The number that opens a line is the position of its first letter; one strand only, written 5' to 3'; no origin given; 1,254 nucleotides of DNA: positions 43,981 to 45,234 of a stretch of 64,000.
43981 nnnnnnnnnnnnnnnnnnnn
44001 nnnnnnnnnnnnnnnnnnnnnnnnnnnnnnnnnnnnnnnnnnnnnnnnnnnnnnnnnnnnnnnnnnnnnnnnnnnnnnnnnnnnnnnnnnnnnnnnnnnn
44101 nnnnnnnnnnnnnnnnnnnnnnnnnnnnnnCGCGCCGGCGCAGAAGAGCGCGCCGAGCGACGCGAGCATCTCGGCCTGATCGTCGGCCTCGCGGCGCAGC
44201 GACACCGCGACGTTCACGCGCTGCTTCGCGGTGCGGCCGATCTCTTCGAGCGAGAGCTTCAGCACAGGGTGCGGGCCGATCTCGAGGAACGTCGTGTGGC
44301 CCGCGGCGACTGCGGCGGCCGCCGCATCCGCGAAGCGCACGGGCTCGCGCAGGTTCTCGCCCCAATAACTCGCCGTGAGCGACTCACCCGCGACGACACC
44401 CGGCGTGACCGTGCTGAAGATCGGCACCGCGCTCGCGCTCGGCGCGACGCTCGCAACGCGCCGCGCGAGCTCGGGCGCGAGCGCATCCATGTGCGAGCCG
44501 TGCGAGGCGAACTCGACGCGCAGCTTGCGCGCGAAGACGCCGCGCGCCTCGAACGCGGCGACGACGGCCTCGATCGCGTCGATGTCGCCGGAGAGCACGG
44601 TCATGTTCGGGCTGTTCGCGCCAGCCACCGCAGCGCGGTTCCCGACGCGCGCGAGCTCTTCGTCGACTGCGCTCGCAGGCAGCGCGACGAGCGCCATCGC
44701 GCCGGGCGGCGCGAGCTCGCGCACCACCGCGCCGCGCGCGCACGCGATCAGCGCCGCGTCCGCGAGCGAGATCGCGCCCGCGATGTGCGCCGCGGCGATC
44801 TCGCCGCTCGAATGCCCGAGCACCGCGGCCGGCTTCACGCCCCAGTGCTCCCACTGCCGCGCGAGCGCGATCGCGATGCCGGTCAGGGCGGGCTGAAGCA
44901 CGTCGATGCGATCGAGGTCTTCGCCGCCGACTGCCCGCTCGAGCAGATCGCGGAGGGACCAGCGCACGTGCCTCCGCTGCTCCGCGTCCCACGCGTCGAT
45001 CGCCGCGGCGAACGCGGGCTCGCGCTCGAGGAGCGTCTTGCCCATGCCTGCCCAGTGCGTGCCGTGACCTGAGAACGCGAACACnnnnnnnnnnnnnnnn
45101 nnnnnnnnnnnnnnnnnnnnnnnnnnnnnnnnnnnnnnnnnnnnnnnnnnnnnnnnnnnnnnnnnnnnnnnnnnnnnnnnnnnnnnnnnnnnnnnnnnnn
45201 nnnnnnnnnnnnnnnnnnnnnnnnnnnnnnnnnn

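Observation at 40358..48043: Orphan one-module reducing PKS operon with a lipocalin-like partner, no recognisable KR and no TE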

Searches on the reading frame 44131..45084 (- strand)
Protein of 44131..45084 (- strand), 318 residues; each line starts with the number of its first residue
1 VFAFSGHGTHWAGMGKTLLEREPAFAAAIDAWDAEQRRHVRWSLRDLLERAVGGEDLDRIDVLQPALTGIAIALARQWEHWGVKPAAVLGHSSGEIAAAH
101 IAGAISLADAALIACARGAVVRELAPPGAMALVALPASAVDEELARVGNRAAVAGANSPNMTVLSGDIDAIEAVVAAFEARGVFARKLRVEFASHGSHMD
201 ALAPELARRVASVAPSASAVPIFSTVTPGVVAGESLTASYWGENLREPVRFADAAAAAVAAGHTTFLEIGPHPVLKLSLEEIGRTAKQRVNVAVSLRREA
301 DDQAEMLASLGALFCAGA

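Call 72: search_solved_structures(query=window:44131-45084:-, max_evalue=1e-20, show_alignments=1)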
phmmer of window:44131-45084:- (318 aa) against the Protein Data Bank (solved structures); distinct sequences matched with E-value up to 1e-20: 67 (the best 60 are shown).
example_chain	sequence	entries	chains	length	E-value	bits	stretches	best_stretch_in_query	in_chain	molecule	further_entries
7s6b_A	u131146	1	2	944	9.1e-67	228.8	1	1-313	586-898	Polyketide synthase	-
7s6c_A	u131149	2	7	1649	1.6e-66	228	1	1-313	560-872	6-deoxyerythronolide-B synthase EryA2, modules 3 and 4, Lsd14 Polyketide synthase fusion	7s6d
8jpu_A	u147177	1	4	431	7.2e-66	225.9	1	1-301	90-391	Tylactone synthase modules 4 & 5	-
2qo3_A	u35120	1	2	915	2.1e-64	221.1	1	2-316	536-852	EryAII Erythromycin polyketide synthase modules 3 and 4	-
6c9u_A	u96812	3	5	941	2.2e-64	221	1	2-316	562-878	6-deoxyerythronolide-B synthase EryA2, modules 3 and 4 | EryAII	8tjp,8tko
6iyr_A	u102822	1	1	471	2.5e-64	220.8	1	1-314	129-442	Type I modular polyketide synthase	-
8tpw_A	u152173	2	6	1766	1.7e-63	218.1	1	2-316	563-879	EryAII,EryAII,EryAII,EryAII,6-deoxyerythronolide-B synthase EryA3, modules 5 and 6 | EryAII,EryAII,EryAII,6-deoxyerythronolide-B synthase EryA3, modules 5 and 6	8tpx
7m7e_B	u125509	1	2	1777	1.7e-63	218.1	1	2-316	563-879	6-deoxyerythronolide-B synthase EryA2, modules 3 and 4,EryAI,6-deoxyerythronolide-B syntha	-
8czc_B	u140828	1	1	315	4.3e-59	203.6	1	2-310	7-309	Narbonolide/10-deoxymethynolide synthase PikA1, modules 1 and 2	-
2hg4_A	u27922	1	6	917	2e-58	201.5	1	3-317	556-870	6-Deoxyerythronolide B Synthase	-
7uwr_A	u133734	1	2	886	5.6e-58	200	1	2-313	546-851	Narbonolide/10-deoxymethynolide synthase PikA1, modules 1 and 2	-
6iyt_A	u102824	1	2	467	1.2e-57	198.8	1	1-312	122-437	Type I modular polyketide synthase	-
9pat_A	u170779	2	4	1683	4.1e-57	197.1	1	2-317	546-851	6-deoxyerythronolide-B synthase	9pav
9pat_C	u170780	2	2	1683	4.1e-57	197.1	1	2-317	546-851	6-deoxyerythronolide-B synthase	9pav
9pc6_A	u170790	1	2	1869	4.9e-57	196.9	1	2-317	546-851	6-deoxyerythronolide-B synthase,RifR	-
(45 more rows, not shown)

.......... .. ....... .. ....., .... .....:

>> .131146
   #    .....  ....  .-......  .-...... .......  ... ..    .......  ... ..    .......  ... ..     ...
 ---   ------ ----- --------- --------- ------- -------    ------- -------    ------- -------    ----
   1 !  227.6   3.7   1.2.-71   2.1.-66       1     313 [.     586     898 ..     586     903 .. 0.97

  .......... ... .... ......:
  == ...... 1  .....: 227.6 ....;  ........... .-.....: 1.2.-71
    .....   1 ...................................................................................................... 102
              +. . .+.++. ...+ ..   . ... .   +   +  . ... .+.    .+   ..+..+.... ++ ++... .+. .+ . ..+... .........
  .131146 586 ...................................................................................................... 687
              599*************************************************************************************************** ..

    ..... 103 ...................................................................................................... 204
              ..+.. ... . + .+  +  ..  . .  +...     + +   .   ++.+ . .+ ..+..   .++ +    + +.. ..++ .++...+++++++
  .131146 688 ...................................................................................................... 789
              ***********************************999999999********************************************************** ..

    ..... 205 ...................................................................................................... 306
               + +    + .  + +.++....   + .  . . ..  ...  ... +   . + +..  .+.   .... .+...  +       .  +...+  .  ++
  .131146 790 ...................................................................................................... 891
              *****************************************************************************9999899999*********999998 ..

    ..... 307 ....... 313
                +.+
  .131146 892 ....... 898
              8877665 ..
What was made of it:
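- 44131..45084 (-): AT domain (aa 543-860); GHSSGE, Arg659, RIDVLQP and FASH motifs. Closest to methylmalonyl-type ATs. PDB ranking: Lsd14, Tyl and DEBS ATs score 200-229 bits, against 137-142 bits for CurL and Pks13 (call 72).
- Closest known: Mycocerosic acid synthase. Same: The AT resembles methylmalonyl-type ATs (call 72).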
